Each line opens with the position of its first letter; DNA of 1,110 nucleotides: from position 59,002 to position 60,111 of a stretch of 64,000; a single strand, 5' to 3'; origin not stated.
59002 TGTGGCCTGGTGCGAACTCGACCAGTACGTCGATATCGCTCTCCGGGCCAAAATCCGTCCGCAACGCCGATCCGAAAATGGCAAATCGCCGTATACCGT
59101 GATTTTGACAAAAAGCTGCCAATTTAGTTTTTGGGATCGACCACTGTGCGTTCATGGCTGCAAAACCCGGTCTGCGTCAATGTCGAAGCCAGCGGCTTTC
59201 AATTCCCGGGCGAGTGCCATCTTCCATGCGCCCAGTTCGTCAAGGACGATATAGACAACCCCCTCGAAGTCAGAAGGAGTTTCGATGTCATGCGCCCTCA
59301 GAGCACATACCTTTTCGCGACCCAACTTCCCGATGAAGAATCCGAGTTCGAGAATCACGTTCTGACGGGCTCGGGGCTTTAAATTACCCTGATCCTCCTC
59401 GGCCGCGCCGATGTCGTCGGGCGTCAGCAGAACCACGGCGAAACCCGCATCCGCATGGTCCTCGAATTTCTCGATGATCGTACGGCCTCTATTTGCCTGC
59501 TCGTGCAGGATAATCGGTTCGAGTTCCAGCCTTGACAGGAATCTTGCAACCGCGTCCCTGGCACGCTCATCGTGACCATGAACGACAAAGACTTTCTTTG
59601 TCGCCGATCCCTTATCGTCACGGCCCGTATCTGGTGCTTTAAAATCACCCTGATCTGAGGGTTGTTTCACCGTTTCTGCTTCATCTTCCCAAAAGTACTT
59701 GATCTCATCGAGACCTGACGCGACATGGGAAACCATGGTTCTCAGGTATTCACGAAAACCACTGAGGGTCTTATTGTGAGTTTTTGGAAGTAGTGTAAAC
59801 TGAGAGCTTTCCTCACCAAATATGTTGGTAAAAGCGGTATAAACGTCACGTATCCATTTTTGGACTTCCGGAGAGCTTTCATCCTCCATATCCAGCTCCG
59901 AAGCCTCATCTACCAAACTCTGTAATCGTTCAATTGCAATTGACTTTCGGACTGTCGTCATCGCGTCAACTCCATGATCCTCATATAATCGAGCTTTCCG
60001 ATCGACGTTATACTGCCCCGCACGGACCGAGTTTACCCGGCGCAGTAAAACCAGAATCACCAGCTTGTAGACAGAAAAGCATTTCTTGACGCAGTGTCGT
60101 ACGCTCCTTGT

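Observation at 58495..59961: TIR-like protein translationally coupled to an MntA-HepT module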

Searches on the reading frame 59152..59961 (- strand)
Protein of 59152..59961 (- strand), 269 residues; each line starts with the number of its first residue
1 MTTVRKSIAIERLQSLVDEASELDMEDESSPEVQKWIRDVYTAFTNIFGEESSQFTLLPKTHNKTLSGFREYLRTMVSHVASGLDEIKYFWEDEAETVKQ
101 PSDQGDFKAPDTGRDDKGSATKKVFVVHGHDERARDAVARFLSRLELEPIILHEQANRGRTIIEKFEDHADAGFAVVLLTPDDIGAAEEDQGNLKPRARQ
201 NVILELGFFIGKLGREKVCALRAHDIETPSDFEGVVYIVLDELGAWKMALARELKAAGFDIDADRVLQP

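Call 3: search_protein_families(library=pfam, proteins=[window:59152-59961:-], max_evalue=0.01)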
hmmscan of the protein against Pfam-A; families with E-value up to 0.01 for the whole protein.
window:59152-59961:- (269 aa): 1 family
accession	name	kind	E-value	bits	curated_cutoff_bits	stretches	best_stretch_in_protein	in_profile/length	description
PF10137.14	CAP12-PCTIR_TIR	-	4.4e-40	136.8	24.7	1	123-241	1-118/119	CAP12/Pycsar effector protein, TIR domain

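Call 4: search_protein_families(library=padloc, proteins=[window:59152-59961:-], max_evalue=0.01)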
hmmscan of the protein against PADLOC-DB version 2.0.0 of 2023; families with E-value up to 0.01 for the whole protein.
window:59152-59961:- (269 aa): 10 families
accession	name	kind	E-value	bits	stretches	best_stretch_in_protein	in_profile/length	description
PDLC05005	PDC-S35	-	5.1e-83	276.8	1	7-266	4-262/264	-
PDLC05007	PDC-S35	-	1.3e-76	256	1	96-266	114-277/278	-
PDLC05004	PDC-S35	-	2.8e-71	238.2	1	111-265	109-263/265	-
PDLC05006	PDC-S35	-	1.5e-54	182.8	1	110-265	71-230/231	-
PDLC05003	PDC-S35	-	2.7e-48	162.7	1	111-267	79-241/245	-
PDLC00731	Effector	-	2.9e-13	47.5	1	162-239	197-274/306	TIR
PDLC00729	Effector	-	4.6e-12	44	1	172-237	57-119/310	TIR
PDLC00732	Effector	-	2.4e-11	41.1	1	163-238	194-269/301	TIR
PDLC02371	PycTIR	-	8.8e-10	36.4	1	158-241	189-261/288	-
PDLC00082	GajA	-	0.0059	13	1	10-70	40-103/694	AAA ATPase domain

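Call 5: search_protein_families(library=ncbifam, proteins=[window:59152-59961:-], max_evalue=0.01)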
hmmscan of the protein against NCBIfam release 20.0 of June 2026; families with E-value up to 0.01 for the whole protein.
window:59152-59961:- (269 aa): 2 families
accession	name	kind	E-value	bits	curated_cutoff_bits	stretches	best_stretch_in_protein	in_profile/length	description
NF050171.1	CDNTAsCap12CFB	equivalog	1.3e-09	37.8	450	1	174-239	59-121/305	CBASS system CD-NTase-associated NAD(+) hydrolase Cap12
NF050172.1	CDNTAsCap12CFB2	equivalog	8.3e-07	28.5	450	1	174-236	57-116/312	CBASS system CD-NTase-associated NAD(+) hydrolase Cap12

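Call 10: find_homologous_proteins(query=window:59152-59961:-, max_evalue=0.00001)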
Query window:59152-59961:- (269 aa): 7997 proteins with E <= 0.00001 among 8000 candidates; the best 120 are listed.
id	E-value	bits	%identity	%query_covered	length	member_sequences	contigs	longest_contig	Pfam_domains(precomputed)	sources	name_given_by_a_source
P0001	2.7e-159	547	100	91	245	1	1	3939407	PF10137.15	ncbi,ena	-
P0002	1.8e-133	462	78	100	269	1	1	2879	PF10137.15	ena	-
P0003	1.2e-130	453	78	100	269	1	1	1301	PF10137.15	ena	-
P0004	5.8e-130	450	78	100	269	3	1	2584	PF10137.15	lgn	-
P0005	1.6e-126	439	78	100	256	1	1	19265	PF10137.15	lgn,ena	-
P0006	3.7e-124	431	74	99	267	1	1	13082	PF10137.15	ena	-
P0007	9.0e-121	420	74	99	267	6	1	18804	PF10137.15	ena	-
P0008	1.2e-119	417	71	99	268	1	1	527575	PF10137.15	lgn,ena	-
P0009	4.8e-115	402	69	100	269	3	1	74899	PF10137.15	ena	-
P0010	1.1e-114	400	68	100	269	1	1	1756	PF10137.15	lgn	-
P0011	8.1e-114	398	70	100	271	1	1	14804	PF10137.15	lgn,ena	-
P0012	3.3e-112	392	67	100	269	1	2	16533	PF10137.15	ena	-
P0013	1.0e-106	374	65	99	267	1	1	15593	PF10137.15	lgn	-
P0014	2.3e-101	357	60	99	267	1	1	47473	PF10137.15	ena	-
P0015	8.6e-100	352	60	99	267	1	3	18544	PF10137.15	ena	-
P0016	9.6e-99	348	59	100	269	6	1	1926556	PF10137.15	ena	-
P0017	2.1e-98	347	60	99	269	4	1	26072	PF10137.15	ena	-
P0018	3.1e-98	347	59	99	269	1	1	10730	PF10137.15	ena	-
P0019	8.0e-98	345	58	99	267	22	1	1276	PF10137.15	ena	-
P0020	8.1e-97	342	58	99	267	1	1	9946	PF10137.15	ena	-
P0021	1.4e-96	341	58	99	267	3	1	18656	PF10137.15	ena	-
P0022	1.1e-95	338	58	100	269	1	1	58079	PF10137.15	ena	-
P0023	1.4e-95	338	57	99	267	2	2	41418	PF10137.15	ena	-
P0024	2.1e-95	337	58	99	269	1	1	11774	PF10137.15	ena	-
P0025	2.5e-95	337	59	100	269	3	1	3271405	PF10137.15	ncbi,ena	-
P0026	4.3e-94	333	59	98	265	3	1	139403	PF10137.15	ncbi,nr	ncbi:MAG: nucleotide-binding protein [Rhodospirillales bacterium]|nr:nucleotide-binding protein [Rho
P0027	8.5e-94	332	60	99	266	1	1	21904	PF10137.15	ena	-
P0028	5.6e-93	329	55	99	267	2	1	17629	PF10137.15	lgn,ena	-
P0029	1.6e-92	328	58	99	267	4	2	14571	PF10137.15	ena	-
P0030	1.7e-92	328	58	99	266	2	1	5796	PF10137.15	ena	-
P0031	6.1e-92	326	57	99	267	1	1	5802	PF10137.15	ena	-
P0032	3.4e-91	323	56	100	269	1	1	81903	PF10137.15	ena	-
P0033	8.3e-91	322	57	100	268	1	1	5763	PF10137.15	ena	-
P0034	1.3e-90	322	57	99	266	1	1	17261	PF10137.15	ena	-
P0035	1.3e-90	321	57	99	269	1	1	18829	PF10137.15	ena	-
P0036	3.7e-90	320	56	99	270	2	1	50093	PF10137.15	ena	-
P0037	3.7e-90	320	57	99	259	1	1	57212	PF10137.15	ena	-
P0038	4.7e-90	320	57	99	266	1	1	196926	PF10137.15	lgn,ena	-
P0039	5.5e-90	319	56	99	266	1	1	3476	PF10137.15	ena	-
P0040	4.8e-89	316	56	100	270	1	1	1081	PF10137.15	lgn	-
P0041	9.9e-89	315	54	100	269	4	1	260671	PF10137.15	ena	-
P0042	1.5e-88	315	58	100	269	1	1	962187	PF10137.15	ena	-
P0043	3.1e-87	310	54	100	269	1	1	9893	PF10137.15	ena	-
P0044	4.4e-86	307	54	100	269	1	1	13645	PF10137.15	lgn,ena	-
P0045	8.3e-86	306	54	100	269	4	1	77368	PF10137.15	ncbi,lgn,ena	-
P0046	1.3e-85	305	54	100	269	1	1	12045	PF10137.15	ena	-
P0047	1.6e-85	305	55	99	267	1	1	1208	PF10137.15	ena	-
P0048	3.9e-85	304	53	99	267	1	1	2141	PF10137.15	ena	-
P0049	1.7e-84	301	55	100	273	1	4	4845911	PF10137.15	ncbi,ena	-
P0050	7.1e-84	299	54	100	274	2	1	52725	PF10137.15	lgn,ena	-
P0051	7.5e-84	299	55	99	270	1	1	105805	PF10137.15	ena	-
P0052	8.6e-84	299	55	99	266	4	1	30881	PF10137.15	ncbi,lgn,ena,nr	ncbi:MAG: nucleotide-binding protein [Paracoccaceae bacterium]|nr:nucleotide-binding protein [Paraco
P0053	4.7e-82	293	56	92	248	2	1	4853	PF10137.15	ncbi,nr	ncbi:MAG: nucleotide-binding protein, partial [Albidovulum sp.]|nr:nucleotide-binding protein [Albid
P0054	1.3e-80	289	54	100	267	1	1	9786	PF10137.15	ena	-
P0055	4.8e-79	284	53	100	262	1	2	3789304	PF10137.15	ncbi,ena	-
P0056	1.6e-78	282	53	100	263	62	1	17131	PF10137.15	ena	-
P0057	1.3e-75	272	51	97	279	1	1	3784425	PF10137.15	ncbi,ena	-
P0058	3.2e-75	271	50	98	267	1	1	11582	PF10137.15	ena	-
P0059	5.1e-74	267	49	100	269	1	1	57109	PF10137.15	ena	-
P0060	2.3e-73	265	50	100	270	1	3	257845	PF10137.15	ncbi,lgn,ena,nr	ncbi:MAG: nucleotide-binding protein [Rhodospirillaceae bacterium]|nr:nucleotide-binding protein [Rh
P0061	3.1e-73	265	49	100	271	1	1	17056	PF10137.15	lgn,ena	-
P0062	4.3e-73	264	49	100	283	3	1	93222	PF10137.15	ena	-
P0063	8.2e-73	263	52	99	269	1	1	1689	PF10137.15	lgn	-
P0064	1.0e-72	263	62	72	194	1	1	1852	PF10137.15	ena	-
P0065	1.5e-72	262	51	99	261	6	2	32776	PF10137.15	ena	-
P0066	4.1e-72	261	47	99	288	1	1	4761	PF10137.15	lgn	-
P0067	4.2e-72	261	50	100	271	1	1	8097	PF10137.15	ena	-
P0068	5.8e-72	260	49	100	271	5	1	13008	PF10137.15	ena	-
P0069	5.8e-72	260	51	100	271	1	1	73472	PF10137.15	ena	-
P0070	6.6e-72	260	48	99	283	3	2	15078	PF10137.15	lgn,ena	-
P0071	7.5e-72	260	50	100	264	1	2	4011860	PF10137.15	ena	-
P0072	8.1e-72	260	49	100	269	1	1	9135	PF10137.15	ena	-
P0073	8.2e-72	260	50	100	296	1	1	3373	PF10137.15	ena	-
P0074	2.1e-71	259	50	100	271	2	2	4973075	PF10137.15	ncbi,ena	-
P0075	2.1e-71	259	51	99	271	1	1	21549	PF10137.15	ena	-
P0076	2.3e-71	258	49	99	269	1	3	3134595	PF10137.15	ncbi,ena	-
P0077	3.2e-71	258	48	99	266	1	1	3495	PF10137.15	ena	-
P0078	4.2e-71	258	50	97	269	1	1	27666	PF10137.15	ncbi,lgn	-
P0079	4.3e-71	258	48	99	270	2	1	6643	PF10137.15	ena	-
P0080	4.5e-71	257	56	82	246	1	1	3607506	PF10137.15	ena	-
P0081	6.2e-71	257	47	100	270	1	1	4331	PF10137.15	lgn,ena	-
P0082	6.6e-71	257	49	99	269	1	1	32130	PF10137.15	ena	-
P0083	7.0e-71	257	51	100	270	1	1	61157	PF10137.15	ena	-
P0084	7.7e-71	257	51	99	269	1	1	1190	PF10137.15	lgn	-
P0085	8.1e-71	257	48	99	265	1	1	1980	PF10137.15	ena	-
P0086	1.0e-70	256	51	99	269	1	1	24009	PF10137.15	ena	-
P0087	1.0e-70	256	48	99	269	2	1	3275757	PF10137.15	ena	-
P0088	1.2e-70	256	48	99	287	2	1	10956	PF10137.15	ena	-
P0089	1.2e-70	256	49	100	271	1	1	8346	PF10137.15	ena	-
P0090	1.3e-70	256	50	99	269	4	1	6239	PF10137.15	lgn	-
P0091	1.4e-70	256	50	100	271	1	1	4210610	PF10137.15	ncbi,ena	-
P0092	1.6e-70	256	50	100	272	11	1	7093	PF10137.15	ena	-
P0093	1.9e-70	255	48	99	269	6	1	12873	PF10137.15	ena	-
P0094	2.0e-70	255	49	100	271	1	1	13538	PF10137.15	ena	-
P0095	2.0e-70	255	49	99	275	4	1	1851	PF10137.15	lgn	-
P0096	2.1e-70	255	76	57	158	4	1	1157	PF10137.15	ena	-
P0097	2.3e-70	255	48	100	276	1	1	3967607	PF10137.15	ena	-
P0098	3.6e-70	255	60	72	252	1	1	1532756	PF10137.15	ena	-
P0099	8.7e-70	253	50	100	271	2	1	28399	PF10137.15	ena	-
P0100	9.5e-70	253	49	99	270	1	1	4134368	PF10137.15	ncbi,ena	-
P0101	9.8e-70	253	47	99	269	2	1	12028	PF10137.15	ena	-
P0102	1.1e-69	253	46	99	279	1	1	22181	PF10137.15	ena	-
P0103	1.1e-69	253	48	99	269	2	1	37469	PF10137.15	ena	-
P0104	1.3e-69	253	48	99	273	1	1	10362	PF10137.15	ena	-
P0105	2.0e-69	252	48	99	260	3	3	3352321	PF10137.15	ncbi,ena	-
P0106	2.1e-69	252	49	99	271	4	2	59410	PF10137.15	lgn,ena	-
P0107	2.7e-69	252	48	100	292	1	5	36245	PF10137.15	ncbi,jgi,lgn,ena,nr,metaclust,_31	ncbi:MAG: nucleotide-binding protein [Nitrospira sp.]|nr:nucleotide-binding protein [Nitrospira sp.]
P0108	3.8e-69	251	48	97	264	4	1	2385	PF10137.15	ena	-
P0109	4.0e-69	251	46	99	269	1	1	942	PF10137.15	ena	-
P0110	4.0e-69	251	47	99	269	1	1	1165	PF10137.15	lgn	-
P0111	4.4e-69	251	47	99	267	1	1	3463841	PF10137.15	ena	-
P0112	4.8e-69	251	46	100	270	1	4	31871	PF10137.15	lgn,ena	-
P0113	5.1e-69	251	49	97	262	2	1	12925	PF10137.15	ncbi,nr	ncbi:MAG: nucleotide-binding protein [Rhodospirillaceae bacterium]|nr:nucleotide-binding protein [Rh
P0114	5.6e-69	251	48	99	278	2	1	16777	PF10137.15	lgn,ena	-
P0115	5.9e-69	251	48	99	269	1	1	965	PF10137.15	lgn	-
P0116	7.4e-69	250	47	99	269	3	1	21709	PF10137.15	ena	-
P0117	7.8e-69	250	48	98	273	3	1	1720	PF10137.15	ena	-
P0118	9.2e-69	250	50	99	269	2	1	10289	PF10137.15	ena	-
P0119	9.9e-69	250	51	99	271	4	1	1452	PF10137.15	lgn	-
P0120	1.2e-68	250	48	99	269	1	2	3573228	PF10137.15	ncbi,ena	-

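Call 11: find_encoding_contigs(protein=P0001, flank=6000, max_places=3)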
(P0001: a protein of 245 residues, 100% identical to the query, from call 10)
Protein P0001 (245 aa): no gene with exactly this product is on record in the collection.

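Call 12: find_encoding_contigs(protein=P0005, flank=6000, max_places=3)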
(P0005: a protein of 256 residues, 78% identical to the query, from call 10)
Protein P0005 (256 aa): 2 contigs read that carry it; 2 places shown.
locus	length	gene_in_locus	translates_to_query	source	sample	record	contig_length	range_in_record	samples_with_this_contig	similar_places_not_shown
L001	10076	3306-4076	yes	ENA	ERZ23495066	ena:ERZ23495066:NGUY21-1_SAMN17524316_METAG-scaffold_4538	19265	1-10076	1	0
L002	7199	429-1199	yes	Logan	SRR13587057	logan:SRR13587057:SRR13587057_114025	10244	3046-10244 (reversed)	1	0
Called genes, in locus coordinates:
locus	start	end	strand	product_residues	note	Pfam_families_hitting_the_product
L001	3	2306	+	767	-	?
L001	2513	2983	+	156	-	PF07883:Cupin_2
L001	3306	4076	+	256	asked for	PF10137:CAP12-PCTIR_TIR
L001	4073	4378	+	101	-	PF01909:NTP_transf_2, PF18765:Polbeta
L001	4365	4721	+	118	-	PF01934:HepT-like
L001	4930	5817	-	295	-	-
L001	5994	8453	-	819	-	PF02463:SMC_N, PF13304:AAA_21 (faint), PF13166:AAA_13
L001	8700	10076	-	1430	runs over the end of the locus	PF01381:HTH_3 (weak)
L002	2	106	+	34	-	?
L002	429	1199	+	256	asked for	PF10137:CAP12-PCTIR_TIR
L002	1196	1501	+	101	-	PF01909:NTP_transf_2, PF18765:Polbeta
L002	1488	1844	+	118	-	PF01934:HepT-like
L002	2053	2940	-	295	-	-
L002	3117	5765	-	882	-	PF02463:SMC_N, PF13304:AAA_21 (faint), PF13166:AAA_13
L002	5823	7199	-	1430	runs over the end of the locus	PF01381:HTH_3 (weak)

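Call 13: find_encoding_contigs(protein=P0008, flank=6000, max_places=3)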
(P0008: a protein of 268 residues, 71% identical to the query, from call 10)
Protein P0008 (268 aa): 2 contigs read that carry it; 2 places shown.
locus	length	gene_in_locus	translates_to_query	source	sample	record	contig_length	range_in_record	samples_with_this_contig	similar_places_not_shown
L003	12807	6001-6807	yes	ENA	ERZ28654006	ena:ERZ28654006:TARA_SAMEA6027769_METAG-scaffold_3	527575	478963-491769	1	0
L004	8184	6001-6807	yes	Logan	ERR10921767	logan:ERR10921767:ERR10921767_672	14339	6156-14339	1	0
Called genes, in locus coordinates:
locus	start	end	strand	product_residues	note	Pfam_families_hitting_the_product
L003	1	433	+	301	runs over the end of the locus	PF05721:PhyH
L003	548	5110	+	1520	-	PF04389:Peptidase_M28, PF02687:FtsX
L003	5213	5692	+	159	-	PF07883:Cupin_2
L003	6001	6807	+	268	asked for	PF10137:CAP12-PCTIR_TIR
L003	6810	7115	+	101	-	PF01909:NTP_transf_2, PF18765:Polbeta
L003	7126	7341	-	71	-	-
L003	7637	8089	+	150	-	-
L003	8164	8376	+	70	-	-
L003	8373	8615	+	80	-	PF07927:HicA_toxin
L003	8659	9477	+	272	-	PF13749:HATPase_c_4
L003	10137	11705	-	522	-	PF13304:AAA_21, PF13175:AAA_15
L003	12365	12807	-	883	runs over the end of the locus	PF02463:SMC_N, PF13476:AAA_23 (weak), PF13166:AAA_13, PF13304:AAA_21 (weak)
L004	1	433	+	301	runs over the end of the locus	PF05721:PhyH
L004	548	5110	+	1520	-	PF04389:Peptidase_M28, PF02687:FtsX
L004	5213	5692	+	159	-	PF07883:Cupin_2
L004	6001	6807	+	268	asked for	PF10137:CAP12-PCTIR_TIR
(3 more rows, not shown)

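Call 15: find_related_loci(query=A1, collection=genome_contigs, flank=5000)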
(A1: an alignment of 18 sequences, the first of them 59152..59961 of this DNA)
Query A1 (269 aa) in genome_contigs; peptide patterns used: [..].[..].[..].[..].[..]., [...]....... (x = any residue, [..] = any of these).
599 stretches matched a pattern (row limit reached: there are more); 543 encode a relative of the query (tblastn E <= 1e-3); the best 80 are kept; 80 distinct loci.
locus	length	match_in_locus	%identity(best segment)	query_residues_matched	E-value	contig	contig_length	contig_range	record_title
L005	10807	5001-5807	74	1-269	2e-129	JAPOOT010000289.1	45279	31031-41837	MAG: Gemmatimonadetes bacterium isolate APA_bin_41 c_000000030546, whole genome shotgun sequence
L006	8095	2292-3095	58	1-268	1e-100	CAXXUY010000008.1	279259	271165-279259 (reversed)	MAG: Paracoccaceae bacterium isolate 97c81714-8806-418c-9c79-d9e270ccf8c2 genome assembly, contig: contig_8, whole genom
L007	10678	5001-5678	60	42-267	2e-91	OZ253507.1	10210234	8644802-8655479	MAG: Candidatus Marinacidobacterales bacterium isolate be89a19c-e000-4bee-9fbc-49585ca06e7f genome assembly, chromosome:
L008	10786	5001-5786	53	1-268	9e-83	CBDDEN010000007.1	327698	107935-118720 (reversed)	MAG: Longimicrobiales bacterium isolate 39b69aeb-8238-4d97-8a7e-e217078665d9 genome assembly, contig: contig_7, whole ge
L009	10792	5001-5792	49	1-267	7e-80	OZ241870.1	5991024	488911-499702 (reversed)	MAG: Gammaproteobacteria bacterium isolate ca35ea08-545d-4259-bb59-35f508f037d2 genome assembly, chromosome: 1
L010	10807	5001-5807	48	1-269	6e-80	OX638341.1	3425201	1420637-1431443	MAG: uncultured Pseudohongiella sp. isolate f4cd492a-81f8-4cad-90a3-23656aec3d05 genome assembly, chromosome: 1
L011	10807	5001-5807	48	1-267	3e-78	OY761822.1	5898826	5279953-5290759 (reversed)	MAG: Gammaproteobacteria bacterium isolate 26270776-605d-492c-ad89-c005c466fdfd genome assembly, chromosome: 1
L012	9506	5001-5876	48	1-269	1e-77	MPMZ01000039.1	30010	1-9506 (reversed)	MAG: Nitrospira sp. bin75 NODE_2285_length_30010_cov_11.6603_ID_4569, whole genome shotgun sequence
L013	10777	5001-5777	49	1-267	2e-77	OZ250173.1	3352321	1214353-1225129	MAG: Candidatus Entotheonellaceae bacterium isolate 9d1d725d-eef8-4373-9b5a-f8a255acfc24 genome assembly, chromosome: 1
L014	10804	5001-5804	47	1-267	1e-74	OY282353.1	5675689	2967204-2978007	MAG: uncultured Gammaproteobacteria bacterium genome assembly, chromosome: 1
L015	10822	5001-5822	48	1-267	7e-75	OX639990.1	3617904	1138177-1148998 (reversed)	MAG: uncultured Candidatus Entotheonella sp. isolate 26b0520c-cf9d-432e-a440-87a3e388b1d5 genome assembly, chromosome: 1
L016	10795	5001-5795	48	7-269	2e-74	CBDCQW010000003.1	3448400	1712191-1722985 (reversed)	MAG: Dehalococcoidia bacterium isolate 156317b5-1015-4f7b-970c-a7c120c590d5 genome assembly, contig: contig_3, whole gen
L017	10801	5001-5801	48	1-267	9e-74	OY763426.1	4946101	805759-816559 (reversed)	MAG: Candidatus Binatia bacterium isolate bff738c7-9683-4f94-b287-c2cb1e0b670a genome assembly, chromosome: 1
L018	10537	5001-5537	61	89-267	2e-73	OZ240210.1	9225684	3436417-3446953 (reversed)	MAG: Candidatus Marinacidobacterales bacterium isolate 0d31ad60-220b-4e30-b965-f5e03541a285 genome assembly, chromosome:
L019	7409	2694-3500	46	1-267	7e-73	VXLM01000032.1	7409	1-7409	MAG: Dehalococcoidia bacterium isolate SB0661_bin_13 NODE_5679_length_7409_cov_18.316290, whole genome shotgun sequence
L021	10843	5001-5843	46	1-267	3e-72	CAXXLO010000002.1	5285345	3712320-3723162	MAG: Caldilineaceae bacterium isolate 99c2e195-4bff-45e2-bb48-833f95f6ab02 genome assembly, contig: contig_2, whole geno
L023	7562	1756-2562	44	1-267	5e-72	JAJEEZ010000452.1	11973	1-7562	MAG: Candidatus Latescibacterota bacterium isolate p16x34bins.62 k141_592947, whole genome shotgun sequence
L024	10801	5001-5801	58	1-267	6e-99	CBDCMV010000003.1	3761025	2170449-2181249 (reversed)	MAG: Alphaproteobacteria bacterium isolate d4acb477-92b7-4a05-a838-3873ed8152b3 genome assembly, contig: contig_3, whole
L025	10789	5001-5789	48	6-264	1e-71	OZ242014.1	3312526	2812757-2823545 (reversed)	MAG: Dehalococcoidia bacterium isolate dc00a5be-81f4-4acd-b4e2-246381d7a392 genome assembly, chromosome: 1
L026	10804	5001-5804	48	1-267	3e-71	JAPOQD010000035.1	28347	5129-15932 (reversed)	MAG: Halieaceae bacterium isolate APA_bin_75 c_000000267113, whole genome shotgun sequence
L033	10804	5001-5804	46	1-267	8e-71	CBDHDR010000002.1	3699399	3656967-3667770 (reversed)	MAG: Dehalococcoidia bacterium isolate 3405ea0c-46a1-49ac-8793-a98dd5fa39b7 genome assembly, contig: contig_2, whole gen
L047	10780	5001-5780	46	1-267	2e-67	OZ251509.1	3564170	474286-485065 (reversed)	MAG: Alphaproteobacteria bacterium isolate c58df884-ff44-4a62-8948-53011581409f genome assembly, chromosome: 1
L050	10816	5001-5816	45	1-262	8e-65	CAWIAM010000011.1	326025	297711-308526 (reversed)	MAG: uncultured Acidobacteriota bacterium isolate MFD01248.bin.2.68 genome assembly, contig: contig_22631, whole genome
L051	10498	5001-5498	63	110-267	7e-65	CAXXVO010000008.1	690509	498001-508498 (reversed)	MAG: Alphaproteobacteria bacterium isolate b1e32fb5-33d9-4808-b364-4179d3f700a5 genome assembly, contig: contig_8, whole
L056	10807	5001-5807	44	1-267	1e-63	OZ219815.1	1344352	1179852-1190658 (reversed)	MAG: Vicinamibacteria bacterium isolate 9f2a63bf-6400-4679-989b-6d6b125ab8ea genome assembly, chromosome: 1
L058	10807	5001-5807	47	1-268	8e-74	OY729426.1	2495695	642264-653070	MAG: Nitrospirales bacterium isolate 092cc351-3adc-43ff-9a6e-f4966337217d genome assembly, chromosome: 1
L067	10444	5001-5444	65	119-268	2e-60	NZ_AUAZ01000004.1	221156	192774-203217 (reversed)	Marinobacterium litorale DSM 23545 G403DRAFT_scaffold00004.4_C, whole genome shotgun sequence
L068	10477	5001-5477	59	110-269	3e-60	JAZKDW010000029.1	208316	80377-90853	MAG: Pseudomonadota bacterium isolate DC_HB_01_SPN181219-bin069 DCHB01SPN_B069_0_000000000029, whole genome shotgun sequ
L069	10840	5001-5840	41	1-267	4e-60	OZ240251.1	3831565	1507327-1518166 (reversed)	MAG: Chloroflexota bacterium isolate d34784d7-597f-4c6c-9d13-8b2b1f638dff genome assembly, chromosome: 1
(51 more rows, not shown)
